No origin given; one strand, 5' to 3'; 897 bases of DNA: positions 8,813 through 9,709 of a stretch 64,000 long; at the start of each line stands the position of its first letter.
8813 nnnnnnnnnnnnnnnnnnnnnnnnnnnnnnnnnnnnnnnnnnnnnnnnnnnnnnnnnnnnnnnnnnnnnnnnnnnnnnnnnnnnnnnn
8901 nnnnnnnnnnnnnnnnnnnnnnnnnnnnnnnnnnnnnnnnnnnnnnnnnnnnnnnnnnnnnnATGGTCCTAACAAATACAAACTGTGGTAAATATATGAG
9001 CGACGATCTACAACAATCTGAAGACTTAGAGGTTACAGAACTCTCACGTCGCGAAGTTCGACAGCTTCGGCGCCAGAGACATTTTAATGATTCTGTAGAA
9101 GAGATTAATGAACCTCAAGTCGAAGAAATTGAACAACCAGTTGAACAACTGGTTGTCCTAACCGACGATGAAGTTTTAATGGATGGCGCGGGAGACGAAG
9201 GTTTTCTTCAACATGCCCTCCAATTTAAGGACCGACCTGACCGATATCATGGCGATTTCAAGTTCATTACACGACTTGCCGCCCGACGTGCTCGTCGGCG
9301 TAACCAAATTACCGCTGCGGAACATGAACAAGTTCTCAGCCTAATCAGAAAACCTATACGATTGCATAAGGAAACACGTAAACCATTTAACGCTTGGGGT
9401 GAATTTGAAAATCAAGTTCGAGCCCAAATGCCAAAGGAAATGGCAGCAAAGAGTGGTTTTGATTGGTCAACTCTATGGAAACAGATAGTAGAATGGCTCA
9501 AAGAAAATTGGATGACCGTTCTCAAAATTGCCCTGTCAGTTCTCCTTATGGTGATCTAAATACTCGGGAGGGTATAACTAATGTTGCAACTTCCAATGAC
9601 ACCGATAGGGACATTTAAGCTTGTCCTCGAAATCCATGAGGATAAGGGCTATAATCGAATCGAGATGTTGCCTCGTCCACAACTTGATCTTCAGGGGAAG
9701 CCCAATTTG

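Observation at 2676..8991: Cluster of secreted or membrane proteins in a phage early region: paralogous Cys-rich proteins, anchored protein, protease and thioredoxin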

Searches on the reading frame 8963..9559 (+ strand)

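Call 5: search_protein_families(library=pfam, proteins=[window:8963-9559:+], max_evalue=0.1)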
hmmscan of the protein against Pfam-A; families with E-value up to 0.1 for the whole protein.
window:8963-9559:+ (198 aa): 0 families

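Call 6: search_protein_families(library=phrogs, proteins=[window:8963-9559:+], max_evalue=0.1)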
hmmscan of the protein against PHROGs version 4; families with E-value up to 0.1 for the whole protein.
window:8963-9559:+ (198 aa): 0 families

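Call 51: search_protein_families(library=ncbifam, proteins=[window:8963-9559:+], max_evalue=0.1)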
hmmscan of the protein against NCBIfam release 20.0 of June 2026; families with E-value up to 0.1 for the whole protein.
window:8963-9559:+ (198 aa): 1 family
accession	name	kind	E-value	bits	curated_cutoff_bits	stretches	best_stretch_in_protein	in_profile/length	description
NF046038.1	NGK_0946_fam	subfamily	0.047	14.2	45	0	15-48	30-61/102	NGK_0946 family protein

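Call 60: search_protein_families(library=padloc, proteins=[window:8963-9559:+], max_evalue=0.01)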
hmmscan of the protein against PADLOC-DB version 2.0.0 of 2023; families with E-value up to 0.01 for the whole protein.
window:8963-9559:+ (198 aa): 0 families
